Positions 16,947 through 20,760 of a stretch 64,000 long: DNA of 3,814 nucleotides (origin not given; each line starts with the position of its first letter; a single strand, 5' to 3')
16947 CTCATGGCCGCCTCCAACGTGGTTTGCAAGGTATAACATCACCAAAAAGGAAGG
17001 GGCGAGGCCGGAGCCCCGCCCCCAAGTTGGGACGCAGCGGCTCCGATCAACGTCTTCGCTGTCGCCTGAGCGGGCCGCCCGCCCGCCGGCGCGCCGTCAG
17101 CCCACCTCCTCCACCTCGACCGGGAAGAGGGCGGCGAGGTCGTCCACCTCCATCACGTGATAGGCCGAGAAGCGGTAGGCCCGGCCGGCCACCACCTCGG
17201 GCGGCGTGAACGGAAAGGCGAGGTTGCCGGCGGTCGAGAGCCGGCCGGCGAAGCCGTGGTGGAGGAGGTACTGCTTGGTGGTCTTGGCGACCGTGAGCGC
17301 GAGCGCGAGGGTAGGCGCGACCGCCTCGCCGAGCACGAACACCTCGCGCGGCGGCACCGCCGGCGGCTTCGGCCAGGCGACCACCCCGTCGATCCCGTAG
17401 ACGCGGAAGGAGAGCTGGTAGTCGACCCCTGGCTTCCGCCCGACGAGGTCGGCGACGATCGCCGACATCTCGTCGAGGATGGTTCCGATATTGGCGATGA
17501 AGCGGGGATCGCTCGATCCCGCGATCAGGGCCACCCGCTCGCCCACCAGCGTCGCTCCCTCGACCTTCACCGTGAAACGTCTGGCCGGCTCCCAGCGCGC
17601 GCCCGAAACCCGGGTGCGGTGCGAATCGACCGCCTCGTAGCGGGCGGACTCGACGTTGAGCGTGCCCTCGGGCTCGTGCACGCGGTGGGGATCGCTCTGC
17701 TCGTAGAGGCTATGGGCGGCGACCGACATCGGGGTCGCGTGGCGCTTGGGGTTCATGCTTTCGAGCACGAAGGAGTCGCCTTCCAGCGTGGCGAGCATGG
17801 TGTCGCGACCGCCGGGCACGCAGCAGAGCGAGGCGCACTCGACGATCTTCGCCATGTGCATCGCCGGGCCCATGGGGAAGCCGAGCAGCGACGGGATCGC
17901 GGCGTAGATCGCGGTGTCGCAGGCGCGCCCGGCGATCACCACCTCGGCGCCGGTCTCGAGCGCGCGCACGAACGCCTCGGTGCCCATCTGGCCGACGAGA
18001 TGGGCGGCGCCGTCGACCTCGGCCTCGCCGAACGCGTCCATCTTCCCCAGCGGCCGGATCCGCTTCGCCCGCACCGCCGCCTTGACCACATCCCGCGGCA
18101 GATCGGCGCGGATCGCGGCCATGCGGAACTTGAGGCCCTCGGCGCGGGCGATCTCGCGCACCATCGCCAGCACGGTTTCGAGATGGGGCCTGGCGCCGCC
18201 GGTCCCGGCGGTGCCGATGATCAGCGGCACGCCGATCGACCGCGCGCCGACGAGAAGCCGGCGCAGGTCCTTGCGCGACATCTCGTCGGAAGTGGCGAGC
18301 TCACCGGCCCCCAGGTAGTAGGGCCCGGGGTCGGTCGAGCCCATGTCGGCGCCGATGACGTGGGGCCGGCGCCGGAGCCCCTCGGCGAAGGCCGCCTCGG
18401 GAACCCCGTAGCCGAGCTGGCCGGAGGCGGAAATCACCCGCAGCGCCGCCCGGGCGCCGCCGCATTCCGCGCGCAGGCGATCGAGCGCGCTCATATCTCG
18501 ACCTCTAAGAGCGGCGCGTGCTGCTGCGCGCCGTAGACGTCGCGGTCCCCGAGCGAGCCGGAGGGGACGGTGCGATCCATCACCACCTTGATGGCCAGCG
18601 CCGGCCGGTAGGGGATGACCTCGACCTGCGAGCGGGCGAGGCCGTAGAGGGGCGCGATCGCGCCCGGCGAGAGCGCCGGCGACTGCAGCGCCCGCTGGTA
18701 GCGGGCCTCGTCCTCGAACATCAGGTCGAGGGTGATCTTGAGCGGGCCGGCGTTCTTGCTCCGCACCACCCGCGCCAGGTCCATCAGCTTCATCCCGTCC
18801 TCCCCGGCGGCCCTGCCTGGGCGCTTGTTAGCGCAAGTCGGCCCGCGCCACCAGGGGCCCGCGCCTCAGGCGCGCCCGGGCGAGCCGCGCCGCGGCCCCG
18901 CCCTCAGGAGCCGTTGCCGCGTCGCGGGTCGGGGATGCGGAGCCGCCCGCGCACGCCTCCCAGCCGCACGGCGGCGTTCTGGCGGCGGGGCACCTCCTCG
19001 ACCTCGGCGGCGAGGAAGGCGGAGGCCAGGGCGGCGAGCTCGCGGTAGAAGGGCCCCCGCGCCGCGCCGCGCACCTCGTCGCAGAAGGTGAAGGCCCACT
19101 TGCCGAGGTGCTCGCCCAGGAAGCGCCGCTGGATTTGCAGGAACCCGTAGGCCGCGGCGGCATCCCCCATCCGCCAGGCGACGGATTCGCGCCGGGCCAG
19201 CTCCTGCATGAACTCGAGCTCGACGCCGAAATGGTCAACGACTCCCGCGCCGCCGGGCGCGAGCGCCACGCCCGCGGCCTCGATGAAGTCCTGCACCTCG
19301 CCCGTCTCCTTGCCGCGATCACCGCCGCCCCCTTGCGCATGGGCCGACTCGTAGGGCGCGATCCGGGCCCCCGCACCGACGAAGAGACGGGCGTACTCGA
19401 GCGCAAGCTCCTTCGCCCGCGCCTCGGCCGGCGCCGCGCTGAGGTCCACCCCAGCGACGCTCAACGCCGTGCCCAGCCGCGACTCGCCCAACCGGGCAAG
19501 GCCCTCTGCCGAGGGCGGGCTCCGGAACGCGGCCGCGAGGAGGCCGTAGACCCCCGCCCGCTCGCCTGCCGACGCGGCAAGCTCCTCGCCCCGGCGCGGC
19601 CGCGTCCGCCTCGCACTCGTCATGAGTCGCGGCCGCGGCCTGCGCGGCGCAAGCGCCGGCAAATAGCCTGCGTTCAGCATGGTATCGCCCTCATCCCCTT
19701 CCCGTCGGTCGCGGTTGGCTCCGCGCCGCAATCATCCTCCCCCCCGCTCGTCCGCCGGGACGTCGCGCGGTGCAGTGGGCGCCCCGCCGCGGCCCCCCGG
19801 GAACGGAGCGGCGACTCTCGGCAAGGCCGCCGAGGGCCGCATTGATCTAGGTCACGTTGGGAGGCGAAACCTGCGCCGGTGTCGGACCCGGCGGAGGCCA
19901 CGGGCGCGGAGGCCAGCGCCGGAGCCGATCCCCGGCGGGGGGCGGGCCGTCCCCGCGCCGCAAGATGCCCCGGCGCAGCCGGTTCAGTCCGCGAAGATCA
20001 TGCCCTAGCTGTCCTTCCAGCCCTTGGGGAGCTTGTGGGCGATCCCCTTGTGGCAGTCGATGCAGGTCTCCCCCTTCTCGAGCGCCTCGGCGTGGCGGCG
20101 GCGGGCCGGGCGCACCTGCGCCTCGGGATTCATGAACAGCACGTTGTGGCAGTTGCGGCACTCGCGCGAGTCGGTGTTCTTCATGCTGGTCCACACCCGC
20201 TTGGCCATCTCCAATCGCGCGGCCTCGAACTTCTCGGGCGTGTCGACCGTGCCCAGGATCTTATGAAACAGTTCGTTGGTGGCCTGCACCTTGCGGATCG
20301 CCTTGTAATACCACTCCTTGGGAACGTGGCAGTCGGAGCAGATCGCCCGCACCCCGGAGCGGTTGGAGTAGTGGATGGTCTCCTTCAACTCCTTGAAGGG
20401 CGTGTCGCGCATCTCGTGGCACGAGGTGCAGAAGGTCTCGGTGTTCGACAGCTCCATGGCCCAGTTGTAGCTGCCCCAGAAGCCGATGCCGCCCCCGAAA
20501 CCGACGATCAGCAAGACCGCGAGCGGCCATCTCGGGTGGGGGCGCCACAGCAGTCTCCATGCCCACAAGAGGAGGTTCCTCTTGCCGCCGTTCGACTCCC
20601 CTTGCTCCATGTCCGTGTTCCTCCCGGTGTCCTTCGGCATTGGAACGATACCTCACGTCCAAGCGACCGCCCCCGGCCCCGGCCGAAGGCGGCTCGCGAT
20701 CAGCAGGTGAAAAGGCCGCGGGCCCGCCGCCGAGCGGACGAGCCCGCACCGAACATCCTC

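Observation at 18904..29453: Ten-kb Tat-exported molybdoenzyme cluster in ttrBCA gene order wrapped in four c-type cytochromes: candidate uncharacterised respiratory module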

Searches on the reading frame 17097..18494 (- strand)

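Call 8: search_protein_families(library=pfam, proteins=[window:17097-18494:-], max_evalue=0.001)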
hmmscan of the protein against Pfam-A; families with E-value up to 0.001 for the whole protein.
window:17097-18494:- (465 aa): 1 family
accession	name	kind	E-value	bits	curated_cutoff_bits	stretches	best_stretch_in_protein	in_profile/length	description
PF07287.17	AtuA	-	4e-16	59.3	22.8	2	107-199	87-177/437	Acyclic terpene utilisation family protein AtuA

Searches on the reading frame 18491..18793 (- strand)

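Call 8: search_protein_families(library=pfam, proteins=[window:18491-18793:-], max_evalue=0.001)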
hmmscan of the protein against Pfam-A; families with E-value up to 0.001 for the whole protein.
window:18491-18793:- (100 aa): 1 family
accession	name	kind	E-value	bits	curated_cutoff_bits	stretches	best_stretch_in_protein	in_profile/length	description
PF14330.11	DUF4387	-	4.6e-34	117.4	27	1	3-99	1-98/98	Domain of unknown function (DUF4387)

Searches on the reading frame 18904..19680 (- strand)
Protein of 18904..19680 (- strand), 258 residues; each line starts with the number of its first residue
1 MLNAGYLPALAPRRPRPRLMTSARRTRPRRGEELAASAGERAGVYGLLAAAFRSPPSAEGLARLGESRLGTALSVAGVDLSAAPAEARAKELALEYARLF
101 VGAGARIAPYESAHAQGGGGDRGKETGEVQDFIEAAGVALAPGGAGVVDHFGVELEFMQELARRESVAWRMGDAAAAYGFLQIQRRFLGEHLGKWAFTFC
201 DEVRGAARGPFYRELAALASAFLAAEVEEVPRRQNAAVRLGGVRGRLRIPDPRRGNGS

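Call 4: search_protein_families(library=pfam, proteins=[window:18904-19680:-], max_evalue=0.01)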
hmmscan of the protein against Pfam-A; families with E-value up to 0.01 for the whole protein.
window:18904-19680:- (258 aa): 1 family
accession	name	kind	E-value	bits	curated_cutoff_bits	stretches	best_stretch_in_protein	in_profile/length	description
PF02613.20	Nitrate_red_del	-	9.2e-21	74.8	22.2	1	80-201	15-136/136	Nitrate reductase delta subunit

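Call 5: search_protein_families(library=ncbifam, proteins=[window:18904-19680:-], max_evalue=0.01)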
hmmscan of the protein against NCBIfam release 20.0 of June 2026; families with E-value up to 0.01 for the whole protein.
window:18904-19680:- (258 aa): 4 families
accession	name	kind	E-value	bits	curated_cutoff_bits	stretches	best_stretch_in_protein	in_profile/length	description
TIGR03482.1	DMSO_red_II_cha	subfamily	1.3e-15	57.9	152.3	1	41-234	2-196/197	DMSO reductase family type II enzyme chaperone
NF003442.0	PRK04976.1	equivalog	7.8e-12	45.6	132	1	88-228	73-206/211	molecular chaperone TorD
NF042981.1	EthbenzDh_ebdD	equivalog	3.3e-07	30.2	360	1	78-233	64-218/222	ethylbenzene dehydrogenase subunit delta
NF008632.0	PRK11621.1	equivalog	8.4e-05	22.3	162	1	87-225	63-187/203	Tat proofreading chaperone DmsD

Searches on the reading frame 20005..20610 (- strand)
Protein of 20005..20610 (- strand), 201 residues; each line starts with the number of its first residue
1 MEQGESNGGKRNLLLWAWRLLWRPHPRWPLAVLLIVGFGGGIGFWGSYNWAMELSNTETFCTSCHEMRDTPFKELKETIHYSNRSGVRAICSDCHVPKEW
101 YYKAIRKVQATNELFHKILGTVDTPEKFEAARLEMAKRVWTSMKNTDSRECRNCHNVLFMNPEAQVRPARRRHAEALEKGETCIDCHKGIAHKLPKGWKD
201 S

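Call 4: search_protein_families(library=pfam, proteins=[window:20005-20610:-], max_evalue=0.01)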
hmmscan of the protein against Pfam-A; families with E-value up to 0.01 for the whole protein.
window:20005-20610:- (201 aa): 6 families
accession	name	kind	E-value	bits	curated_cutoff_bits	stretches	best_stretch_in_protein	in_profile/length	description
PF03264.19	Cytochrom_NNT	-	1.2e-72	243.8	24.1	1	27-196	5-173/174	NapC/NirT cytochrome c family, N-terminal region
PF14522.11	Cytochrome_C7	-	1.8e-08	34.5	24.8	1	147-190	12-51/67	Cytochrome c7 and related cytochrome c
PF22113.1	Mtrc-MtrF_II-IV_dom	-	2.2e-06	27.8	30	1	59-191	7-131/176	Outer membrane cytochrome MtrC/MtrF-like, domains II/IV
PF09699.15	Paired_CXXCH_1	-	6.7e-05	22.9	20.6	1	61-98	9-39/41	Doubled CXXCH motif (Paired_CXXCH_1)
PF14537.11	Cytochrom_c3_2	-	0.00012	22.9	25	0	141-189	19-66/79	Cytochrome c3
PF02085.21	Cytochrom_CIII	-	0.00017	22.3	22.9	0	59-98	47-85/101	Class III cytochrome C family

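Call 5: search_protein_families(library=ncbifam, proteins=[window:20005-20610:-], max_evalue=0.01)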
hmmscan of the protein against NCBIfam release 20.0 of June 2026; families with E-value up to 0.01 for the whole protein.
window:20005-20610:- (201 aa): 9 families
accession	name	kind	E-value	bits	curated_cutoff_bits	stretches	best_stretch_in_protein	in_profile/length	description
TIGR02161.1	napC_nirT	subfamily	9.5e-81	270.1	310.6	1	16-196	4-183/185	periplasmic nitrate (or nitrite) reductase c-type cytochrome, NapC/NirT family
NF007906.0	PRK10617.1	equivalog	6.8e-77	257.9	349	1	15-196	14-192/200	cytochrome c-type protein NapC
TIGR02162.1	torC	equivalog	6.8e-73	246.1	478.2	1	18-197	4-183/387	pentaheme c-type cytochrome TorC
NF011606.0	PRK15032.1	equivalog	4.9e-50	170.7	455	1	18-196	5-183/390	pentaheme c-type cytochrome TorC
TIGR03153.1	cytochr_NrfH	equivalog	1.5e-12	47.8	134.2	1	46-192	16-138/138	cytochrome c nitrite reductase small subunit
NF008659.0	PRK11659.1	equivalog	9.5e-05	22.2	184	0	49-98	126-170/188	cytochrome c nitrite reductase pentaheme subunit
TIGR04257.1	nanowire_3heme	domain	0.00014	21.9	40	1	142-189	17-60/75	c(7)-type cytochrome triheme domain-containing protein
TIGR03508.1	decahem_SO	subfamily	0.00045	19.8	192.2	1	59-193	3-130/258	DmsE family decaheme c-type cytochrome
TIGR03146.1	cyt_nit_nrfB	equivalog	0.00052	20.3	166.6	0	49-96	100-142/145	cytochrome c nitrite reductase pentaheme subunit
